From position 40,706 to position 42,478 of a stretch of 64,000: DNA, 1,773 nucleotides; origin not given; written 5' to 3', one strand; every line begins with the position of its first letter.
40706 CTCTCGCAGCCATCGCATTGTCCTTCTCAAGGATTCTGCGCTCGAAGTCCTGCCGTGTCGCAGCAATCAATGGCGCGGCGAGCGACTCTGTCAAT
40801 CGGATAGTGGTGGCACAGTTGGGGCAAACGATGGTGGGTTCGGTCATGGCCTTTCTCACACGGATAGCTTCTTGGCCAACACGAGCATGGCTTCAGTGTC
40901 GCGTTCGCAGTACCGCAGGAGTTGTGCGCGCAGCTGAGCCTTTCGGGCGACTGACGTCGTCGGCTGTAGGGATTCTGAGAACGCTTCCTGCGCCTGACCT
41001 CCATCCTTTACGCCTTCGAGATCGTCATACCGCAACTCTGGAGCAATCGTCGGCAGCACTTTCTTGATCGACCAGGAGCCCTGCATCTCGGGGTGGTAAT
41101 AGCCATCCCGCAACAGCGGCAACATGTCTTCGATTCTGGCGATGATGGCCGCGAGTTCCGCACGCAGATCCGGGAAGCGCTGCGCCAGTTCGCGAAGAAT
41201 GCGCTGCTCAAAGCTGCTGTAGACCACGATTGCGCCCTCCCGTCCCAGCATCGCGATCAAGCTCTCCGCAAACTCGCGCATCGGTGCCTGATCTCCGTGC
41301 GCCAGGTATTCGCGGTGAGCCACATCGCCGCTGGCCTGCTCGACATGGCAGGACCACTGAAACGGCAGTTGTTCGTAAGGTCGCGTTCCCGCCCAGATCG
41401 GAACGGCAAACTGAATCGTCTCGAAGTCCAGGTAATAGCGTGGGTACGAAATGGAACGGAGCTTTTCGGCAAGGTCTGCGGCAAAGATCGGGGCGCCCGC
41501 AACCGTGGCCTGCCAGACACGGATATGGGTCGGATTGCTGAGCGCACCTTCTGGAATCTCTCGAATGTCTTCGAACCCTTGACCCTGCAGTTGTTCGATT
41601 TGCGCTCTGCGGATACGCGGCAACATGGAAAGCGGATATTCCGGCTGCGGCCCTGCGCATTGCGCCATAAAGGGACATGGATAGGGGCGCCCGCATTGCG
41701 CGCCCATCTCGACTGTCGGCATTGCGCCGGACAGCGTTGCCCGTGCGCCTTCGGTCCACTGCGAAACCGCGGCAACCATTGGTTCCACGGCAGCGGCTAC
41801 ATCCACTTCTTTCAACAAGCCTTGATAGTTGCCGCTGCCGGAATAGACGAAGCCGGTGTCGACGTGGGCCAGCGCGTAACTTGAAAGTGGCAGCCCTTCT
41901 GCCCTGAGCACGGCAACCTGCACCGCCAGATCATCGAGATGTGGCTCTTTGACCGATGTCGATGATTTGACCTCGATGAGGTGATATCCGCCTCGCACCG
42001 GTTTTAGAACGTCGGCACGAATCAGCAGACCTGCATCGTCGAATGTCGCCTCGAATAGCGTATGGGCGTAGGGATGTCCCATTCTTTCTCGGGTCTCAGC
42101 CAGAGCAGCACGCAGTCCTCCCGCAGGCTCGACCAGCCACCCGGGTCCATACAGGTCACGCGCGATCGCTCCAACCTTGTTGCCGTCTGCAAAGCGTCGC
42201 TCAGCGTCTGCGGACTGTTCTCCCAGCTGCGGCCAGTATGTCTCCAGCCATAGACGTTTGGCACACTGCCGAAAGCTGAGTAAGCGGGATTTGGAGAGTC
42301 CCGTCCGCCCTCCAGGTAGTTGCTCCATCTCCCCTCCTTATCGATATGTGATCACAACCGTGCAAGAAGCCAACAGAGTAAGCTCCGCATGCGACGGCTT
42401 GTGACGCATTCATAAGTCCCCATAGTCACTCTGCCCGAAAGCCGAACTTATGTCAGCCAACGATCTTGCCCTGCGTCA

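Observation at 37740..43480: WYL-regulated four-gene nuclease operon on a low-GC island between dnaB and hemY: candidate undescribed defence system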

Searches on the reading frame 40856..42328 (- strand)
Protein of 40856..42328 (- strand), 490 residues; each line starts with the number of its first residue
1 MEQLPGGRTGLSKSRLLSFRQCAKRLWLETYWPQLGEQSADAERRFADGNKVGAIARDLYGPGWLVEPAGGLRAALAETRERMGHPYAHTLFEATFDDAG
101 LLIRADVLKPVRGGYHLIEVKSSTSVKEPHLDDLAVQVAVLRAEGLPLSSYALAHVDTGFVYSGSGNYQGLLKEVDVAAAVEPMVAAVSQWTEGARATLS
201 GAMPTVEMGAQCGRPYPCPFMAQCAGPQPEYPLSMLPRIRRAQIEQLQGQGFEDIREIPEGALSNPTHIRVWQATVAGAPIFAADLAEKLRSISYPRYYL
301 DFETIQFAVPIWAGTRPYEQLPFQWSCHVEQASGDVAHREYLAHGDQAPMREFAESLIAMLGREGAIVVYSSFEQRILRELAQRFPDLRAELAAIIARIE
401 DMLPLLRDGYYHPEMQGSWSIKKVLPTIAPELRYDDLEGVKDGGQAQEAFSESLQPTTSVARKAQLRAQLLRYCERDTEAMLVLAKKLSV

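Call 3: search_protein_families(library=pfam, proteins=[window:40856-42328:-], max_evalue=0.1)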
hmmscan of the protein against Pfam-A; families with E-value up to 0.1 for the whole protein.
window:40856-42328:- (490 aa): 1 family
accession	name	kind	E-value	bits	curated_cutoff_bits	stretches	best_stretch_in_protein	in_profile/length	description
PF11074.14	DUF2779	-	7.3e-43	146.3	23.3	1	298-420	1-126/126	Domain of unknown function(DUF2779)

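Call 4: search_protein_families(library=padloc, proteins=[window:40856-42328:-], max_evalue=0.1)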
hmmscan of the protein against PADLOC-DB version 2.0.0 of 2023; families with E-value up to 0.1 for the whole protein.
window:40856-42328:- (490 aa): 2 families
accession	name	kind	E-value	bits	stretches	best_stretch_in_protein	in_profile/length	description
PDLC01447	Cas4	-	0.006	15.1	1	12-224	6-157/161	"CAS-I,CAS-II,CAS-III,CAS-IV,CAS-V,CAS-VI; acquisition_associated"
PDLC01250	Cas4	-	0.03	12.6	1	100-224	61-167/168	"CAS-I,CAS-II,CAS-III,CAS-IV,CAS-V,CAS-VI; acquisition_associated"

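Call 5: search_protein_families(library=ncbifam, proteins=[window:40856-42328:-], max_evalue=0.1)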
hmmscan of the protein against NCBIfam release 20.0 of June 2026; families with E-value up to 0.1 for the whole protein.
window:40856-42328:- (490 aa): 3 families
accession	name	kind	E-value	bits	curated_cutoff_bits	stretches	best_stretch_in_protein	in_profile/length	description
TIGR03491.1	TIGR03491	subfamily_domain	4.1e-07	29.3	97.45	1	13-485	3-459/462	TM0106 family RecB-like putative nuclease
NF045869.1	UU173_fam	subfamily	1.9e-06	27.1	225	1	298-327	414-443/650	UU173 family protein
NF033758.1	gliding_GltE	equivalog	0.035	13.1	225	1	151-189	289-327/411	adventurous gliding motility TPR repeat lipoprotein GltE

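Call 8: search_protein_families(library=phrogs, proteins=[window:40856-42328:-], max_evalue=0.01)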
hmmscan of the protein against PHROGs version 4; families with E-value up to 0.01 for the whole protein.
window:40856-42328:- (490 aa): 0 families

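Call 25: find_homologous_proteins(query=window:40856-42328:-)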
Query window:40856-42328:- (490 aa): 5174 proteins with E <= 0.001 among 8000 candidates; the best 120 are listed.
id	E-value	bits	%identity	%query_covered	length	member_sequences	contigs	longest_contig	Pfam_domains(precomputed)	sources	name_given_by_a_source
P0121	0.0e+0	1109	100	100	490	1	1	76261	PF11074.15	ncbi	-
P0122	3.9e-268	908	80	100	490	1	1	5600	PF11074.15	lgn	-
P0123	7.5e-170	584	55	98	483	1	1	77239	PF11074.15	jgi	jgi:hypothetical protein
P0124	1.2e-155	537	54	98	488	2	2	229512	PF11074.15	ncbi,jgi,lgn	-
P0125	2.0e-155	536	54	97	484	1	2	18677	PF11074.15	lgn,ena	-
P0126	2.3e-153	529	52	99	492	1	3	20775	PF11074.15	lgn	-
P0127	1.5e-152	527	54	98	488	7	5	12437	PF11074.15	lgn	-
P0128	2.2e-151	523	52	97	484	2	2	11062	PF11074.15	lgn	-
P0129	3.1e-151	522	51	97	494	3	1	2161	PF11074.15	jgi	jgi:hypothetical protein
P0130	4.5e-151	522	53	98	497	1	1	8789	PF11074.15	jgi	jgi:hypothetical protein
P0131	9.2e-151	521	53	97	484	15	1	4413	PF11074.15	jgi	-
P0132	1.7e-150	520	53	97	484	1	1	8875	PF11074.15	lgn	-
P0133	3.5e-150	519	52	97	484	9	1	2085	PF11074.15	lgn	-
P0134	1.0e-149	517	50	97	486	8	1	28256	PF11074.15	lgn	-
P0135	1.1e-149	517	52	97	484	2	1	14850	PF11074.15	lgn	-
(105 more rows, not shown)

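Call 26: find_encoding_contigs(protein=P0122, flank=10000, max_places=3)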
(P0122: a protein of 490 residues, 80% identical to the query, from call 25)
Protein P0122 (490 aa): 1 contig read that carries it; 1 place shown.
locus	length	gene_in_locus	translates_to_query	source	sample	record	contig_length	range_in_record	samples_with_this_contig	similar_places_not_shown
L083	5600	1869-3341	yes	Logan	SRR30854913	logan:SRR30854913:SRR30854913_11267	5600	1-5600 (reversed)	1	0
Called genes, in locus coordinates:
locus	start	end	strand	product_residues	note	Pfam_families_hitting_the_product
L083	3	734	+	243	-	?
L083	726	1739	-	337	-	PF13280:WYL (weak), PF25583:WCX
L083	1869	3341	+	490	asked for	PF11074:DUF2779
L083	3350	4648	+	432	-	PF09903:DUF2130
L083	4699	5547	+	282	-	-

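Call 27: find_encoding_contigs(protein=P0121, flank=10000, max_places=3)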
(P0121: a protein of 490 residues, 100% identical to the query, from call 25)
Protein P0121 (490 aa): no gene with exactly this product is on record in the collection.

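Call 53: search_protein_families(library=pfam, proteins=[L083:4699-5547:+], max_evalue=0.01)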
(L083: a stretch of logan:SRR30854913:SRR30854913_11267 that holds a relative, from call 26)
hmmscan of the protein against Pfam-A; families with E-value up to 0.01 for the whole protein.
L083:4699-5547:+ (282 aa): 0 families

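Call 58: find_related_loci(query=A3, collection=metagenome_contigs, flank=10000)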
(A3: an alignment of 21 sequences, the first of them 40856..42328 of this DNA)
Query A3 (490 aa) in metagenome_contigs; peptide patterns used: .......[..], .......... (x = any residue, [..] = any of these).
600 stretches matched a pattern (row limit reached: there are more); 579 encode a relative of the query (tblastn E <= 1e-3); the best 80 are kept; 80 distinct loci.
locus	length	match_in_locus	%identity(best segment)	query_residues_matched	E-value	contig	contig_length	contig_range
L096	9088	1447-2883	54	10-488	4e-158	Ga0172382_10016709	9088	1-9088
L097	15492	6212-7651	50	11-489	6e-152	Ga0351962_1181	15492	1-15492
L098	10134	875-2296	46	11-484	3e-150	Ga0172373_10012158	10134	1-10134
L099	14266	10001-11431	50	11-486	6e-149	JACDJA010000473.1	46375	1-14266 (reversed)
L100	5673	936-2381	49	11-489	3e-149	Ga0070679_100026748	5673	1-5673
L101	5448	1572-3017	50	11-489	3e-149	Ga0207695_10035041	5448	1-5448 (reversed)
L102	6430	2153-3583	50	11-484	8e-148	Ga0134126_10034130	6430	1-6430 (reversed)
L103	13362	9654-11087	49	11-485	7e-146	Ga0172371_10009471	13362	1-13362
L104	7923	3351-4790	47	11-486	8e-146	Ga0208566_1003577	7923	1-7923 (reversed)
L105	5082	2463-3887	47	11-485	2e-147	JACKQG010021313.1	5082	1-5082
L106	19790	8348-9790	50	10-486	5e-144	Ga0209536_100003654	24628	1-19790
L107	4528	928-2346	47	9-482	3e-146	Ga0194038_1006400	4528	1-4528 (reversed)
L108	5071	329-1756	49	9-486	3e-145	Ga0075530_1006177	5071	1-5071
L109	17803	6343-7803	47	5-490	3e-142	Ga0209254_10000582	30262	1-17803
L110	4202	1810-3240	47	10-488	1e-145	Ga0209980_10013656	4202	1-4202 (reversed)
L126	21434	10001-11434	48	8-485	2e-139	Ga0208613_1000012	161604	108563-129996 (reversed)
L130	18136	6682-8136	48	9-489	2e-139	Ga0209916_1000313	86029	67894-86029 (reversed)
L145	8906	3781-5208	46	10-486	7e-137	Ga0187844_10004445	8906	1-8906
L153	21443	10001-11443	47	10-488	1e-135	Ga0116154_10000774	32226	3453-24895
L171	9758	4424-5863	47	10-489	3e-134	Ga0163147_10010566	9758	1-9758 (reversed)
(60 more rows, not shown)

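Call 62: search_protein_families(library=pfam, proteins=[L153:7759-9966:+, L171:3401-4363:+, L102:160-945:+, L126:11455-12381:+, L102:4820-5914:-, L145:5251-6201:+, L107:371-919:+, L102:942-1790:+, L130:8161-8676:+, L105:504-1238:+], max_evalue=0.001)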
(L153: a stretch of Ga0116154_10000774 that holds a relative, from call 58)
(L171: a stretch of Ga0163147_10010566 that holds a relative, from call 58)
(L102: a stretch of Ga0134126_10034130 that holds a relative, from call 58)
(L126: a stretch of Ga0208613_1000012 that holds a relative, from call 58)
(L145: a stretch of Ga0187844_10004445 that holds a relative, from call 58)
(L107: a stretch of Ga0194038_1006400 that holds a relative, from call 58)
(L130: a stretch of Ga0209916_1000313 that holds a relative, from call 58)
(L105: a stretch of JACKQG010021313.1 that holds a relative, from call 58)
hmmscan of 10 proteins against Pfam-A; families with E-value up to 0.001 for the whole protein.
L153:7759-9966:+ (735 aa): 12 families
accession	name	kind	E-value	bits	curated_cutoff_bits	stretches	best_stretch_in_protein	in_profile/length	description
PF00004.35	AAA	-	1.5e-42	145.6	21.2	2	528-651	1-131/131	ATPase family associated with various cellular activities (AAA)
PF05496.18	RuvB_N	-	2.2e-08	34.5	27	0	523-593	31-94/159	Holliday junction DNA helicase RuvB P-loop domain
PF07728.20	AAA_5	-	4.4e-08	33.7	22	0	528-594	2-77/139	AAA domain (dynein-related subfamily)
PF13191.12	AAA_16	-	1e-06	29.8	32.6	0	260-308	3-49/167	AAA ATPase domain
PF13401.12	AAA_22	-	1.2e-06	29.3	27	0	526-558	6-37/130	AAA domain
PF13238.12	AAA_18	-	3.8e-06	27.8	29.4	0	528-565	1-35/128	AAA domain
PF13521.12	AAA_28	-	9.1e-05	23.2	27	0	527-563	1-37/164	AAA domain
PF13479.12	AAA_24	-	0.00018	21.9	27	0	283-302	2-21/195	AAA domain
PF00910.28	RNA_helicase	-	0.0002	22.2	21.5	0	528-557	1-30/105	RNA helicase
PF13207.12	AAA_17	-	0.00033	21.4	27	0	531-601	1-70/136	AAA domain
PF13671.12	AAA_33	-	0.0006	20.6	27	0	286-319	2-32/143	AAA domain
PF02367.23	TsaE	-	0.0006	20.2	26.6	0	512-550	6-46/128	Threonylcarbamoyl adenosine biosynthesis protein TsaE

L171:3401-4363:+ (320 aa): 2 families
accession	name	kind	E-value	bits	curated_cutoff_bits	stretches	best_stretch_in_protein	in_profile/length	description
PF03796.21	DnaB_C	-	2.7e-40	138.8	27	1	59-313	2-248/255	DnaB-like helicase C terminal domain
PF06745.19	ATPase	-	2.3e-05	24.3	26.6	1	59-123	1-61/231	KaiC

L102:160-945:+ (261 aa): 1 family
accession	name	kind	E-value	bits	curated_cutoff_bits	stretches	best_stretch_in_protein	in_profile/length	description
PF03235.19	GmrSD_N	-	1.2e-15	58.6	33.2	1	40-250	20-186/199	GmrSD restriction endonuclease, N-terminal domain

L126:11455-12381:+ (308 aa): 1 family
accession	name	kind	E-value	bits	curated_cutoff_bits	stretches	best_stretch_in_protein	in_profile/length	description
PF06189.17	5-nucleotidase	-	2.4e-132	440.7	28.2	1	11-308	4-302/302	5'-nucleotidase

L102:4820-5914:- (364 aa): 1 family
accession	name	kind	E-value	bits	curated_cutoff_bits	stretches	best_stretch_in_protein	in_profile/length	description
PF03747.19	ADP_ribosyl_GH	-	5.9e-75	253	26.2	1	17-284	1-286/287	ADP-ribosylglycohydrolase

L145:5251-6201:+ (316 aa): 1 family
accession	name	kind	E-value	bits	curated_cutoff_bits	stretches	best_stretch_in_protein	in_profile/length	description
PF04471.18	Mrr_cat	-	0.00015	22.3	21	1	198-253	2-62/115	Restriction endonuclease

L107:371-919:+ (182 aa): 2 families
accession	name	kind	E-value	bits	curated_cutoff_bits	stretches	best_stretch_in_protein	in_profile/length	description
PF13328.12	HD_4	-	8.9e-17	61.7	27.2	1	8-136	1-136/156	HD domain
PF01966.28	HD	-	8.5e-06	26.5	22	1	50-123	26-115/116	HD domain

L102:942-1790:+ (282 aa): 0 families

L130:8161-8676:+ (171 aa): 0 families

L105:504-1238:+ (244 aa): 2 families
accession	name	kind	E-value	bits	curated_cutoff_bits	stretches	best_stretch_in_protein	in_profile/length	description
PF00091.31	Tubulin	-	1.3e-39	136.9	33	1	50-209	1-188/190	Tubulin/FtsZ family, GTPase domain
PF00899.27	ThiF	-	0.00052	19.7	28.1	1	37-77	9-49/238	ThiF family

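Call 81: find_encoding_contigs(protein=P0123, flank=10000, max_places=3)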
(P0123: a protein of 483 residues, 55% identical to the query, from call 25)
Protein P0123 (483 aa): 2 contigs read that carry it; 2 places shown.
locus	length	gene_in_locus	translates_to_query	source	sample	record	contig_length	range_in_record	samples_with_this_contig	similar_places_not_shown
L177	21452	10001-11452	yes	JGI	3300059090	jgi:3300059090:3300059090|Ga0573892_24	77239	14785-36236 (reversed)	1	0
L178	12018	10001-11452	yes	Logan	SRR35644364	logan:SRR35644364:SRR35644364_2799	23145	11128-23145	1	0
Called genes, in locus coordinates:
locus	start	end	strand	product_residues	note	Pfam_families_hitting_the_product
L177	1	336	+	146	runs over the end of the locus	PF13380:CoA_binding_2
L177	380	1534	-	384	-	PF00266:Aminotran_5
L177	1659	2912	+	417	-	PF12867:DinB_2, PF03781:FGE-sulfatase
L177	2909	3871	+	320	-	PF10017:Methyltransf_33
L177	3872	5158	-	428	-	PF00034:Cytochrom_C, PF13442:Cytochrome_CBB3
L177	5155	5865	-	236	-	PF00034:Cytochrom_C (faint), PF13442:Cytochrome_CBB3 (faint)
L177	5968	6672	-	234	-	-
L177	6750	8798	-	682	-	PF25199:nSTAND_NTPase5 (faint), PF13191:AAA_16 (faint), PF13401:AAA_22 (faint), PF00004:AAA, PF00910:RNA_helicase (faint), PF07728:AAA_5 (faint), PF13207:AAA_17 (faint), PF00004:AAA, +3 more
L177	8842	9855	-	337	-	PF13280:WYL, PF25583:WCX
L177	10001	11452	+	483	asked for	PF11074:DUF2779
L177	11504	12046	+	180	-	-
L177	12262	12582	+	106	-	-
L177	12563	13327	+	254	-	-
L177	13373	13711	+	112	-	-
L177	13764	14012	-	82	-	-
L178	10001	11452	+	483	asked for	PF11074:DUF2779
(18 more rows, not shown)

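Call 91: search_dna_similar(query=window:40856-42328:-, collection=plasmids, mode=protein, max_rows=10)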
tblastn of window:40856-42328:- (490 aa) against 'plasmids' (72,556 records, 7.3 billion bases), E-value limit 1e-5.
Records with a match: 31; places in all: 31; records where one place covers at least 80% of the query: 29.
Best place of each record, by identity: <60% 31.
By first word of the organism name: Aliarcobacter 6; Arcobacter 5; Croceicoccus 3; Helicobacter 3; Salinibacter 2; Burkholderia 2; Rhodoferax 1; Diaphorobacter 1; Paraburkholderia 1; Sphingobium 1; and 6 more.
By predicted mobility (MOB-suite, as given by PLSDB): non-mobilizable 26; conjugative 3; mobilizable 2.
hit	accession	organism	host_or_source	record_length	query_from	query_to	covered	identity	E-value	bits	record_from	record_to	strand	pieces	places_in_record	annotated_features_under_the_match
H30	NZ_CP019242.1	Rhodoferax antarcticus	Whole organism,environment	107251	11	489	98%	44.9%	5e-107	357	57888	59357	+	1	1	DUF2779 domain-containing protein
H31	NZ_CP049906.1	Diaphorobacter sp. HDW4B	single bacterial strain,Hydrophilus ...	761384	11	484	97%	43.9%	1e-101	341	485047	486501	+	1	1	DUF2779 domain-containing protein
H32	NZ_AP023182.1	Paraburkholderia sp. PGU19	Physopelta gutta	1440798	5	489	99%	42.5%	9e-101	338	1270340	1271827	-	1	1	record has no annotation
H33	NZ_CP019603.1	Croceicoccus marinus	-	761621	10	490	98%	42.3%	4e-91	310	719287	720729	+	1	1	DUF2779 domain-containing protein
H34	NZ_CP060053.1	Croceicoccus marinus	prokaryote,marine sediment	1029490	10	490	98%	42.3%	4e-91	310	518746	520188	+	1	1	none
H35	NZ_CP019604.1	Croceicoccus marinus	-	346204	6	490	99%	41.8%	7e-95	322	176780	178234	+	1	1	DUF2779 domain-containing protein | hypothetical protein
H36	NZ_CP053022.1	Sphingobium yanoikuyae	whole organism,River sediment ...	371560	9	489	98%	41.5%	9e-97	327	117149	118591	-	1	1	DUF2779 domain-containing protein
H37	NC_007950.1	Polaromonas sp. JS666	-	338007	11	489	98%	35.1%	1e-66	239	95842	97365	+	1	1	DUF2779 domain-containing protein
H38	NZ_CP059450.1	Azospirillum brasilense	Prokaryotes,soil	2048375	11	490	98%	34.8%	6e-68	243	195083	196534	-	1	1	none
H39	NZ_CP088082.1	Ideonella dechloratans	Cell culture,Activated sludge, ...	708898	9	481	97%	35.0%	1e-57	213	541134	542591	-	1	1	DUF2779 domain-containing protein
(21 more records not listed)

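Call 92: get_annotated_region(hit=H30, flank=6000)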
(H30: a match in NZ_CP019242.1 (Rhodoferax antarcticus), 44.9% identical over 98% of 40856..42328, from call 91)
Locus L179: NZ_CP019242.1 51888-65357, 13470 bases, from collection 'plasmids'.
description: Rhodoferax antarcticus strain DSMZ24876 plasmid unnamed2
organism: Rhodoferax antarcticus (NCBI taxid 81479)
taxonomy: Bacteria; Pseudomonadota; Betaproteobacteria; Burkholderiales; Comamonadaceae; Rhodoferax; Rhodoferax antarcticus
host: -; source: Whole organism,environment; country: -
typing (MOB-suite, as given by PLSDB): mobilizable; relaxase MOBP
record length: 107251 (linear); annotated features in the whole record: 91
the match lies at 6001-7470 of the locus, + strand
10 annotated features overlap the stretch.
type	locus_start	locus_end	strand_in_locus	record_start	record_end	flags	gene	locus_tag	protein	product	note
CDS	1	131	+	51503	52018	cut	-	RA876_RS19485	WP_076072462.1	hypothetical protein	-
CDS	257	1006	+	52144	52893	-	-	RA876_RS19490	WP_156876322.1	hypothetical protein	-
CDS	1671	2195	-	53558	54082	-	-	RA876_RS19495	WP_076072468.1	macro domain-containing protein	-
CDS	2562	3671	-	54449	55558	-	-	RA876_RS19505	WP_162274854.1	hypothetical protein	-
CDS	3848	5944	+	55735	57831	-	-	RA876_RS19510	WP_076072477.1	ATP-binding protein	-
CDS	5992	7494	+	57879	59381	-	-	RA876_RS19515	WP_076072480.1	DUF2779 domain-containing protein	-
CDS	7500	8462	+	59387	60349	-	-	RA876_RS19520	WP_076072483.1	WYL domain-containing protein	-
CDS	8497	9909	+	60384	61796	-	-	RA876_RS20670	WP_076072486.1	hypothetical protein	-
CDS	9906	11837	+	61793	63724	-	-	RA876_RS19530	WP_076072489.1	phospholipase D-like domain-containing protein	-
CDS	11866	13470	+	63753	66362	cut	-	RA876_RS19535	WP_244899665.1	DEAD/DEAH box helicase family protein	-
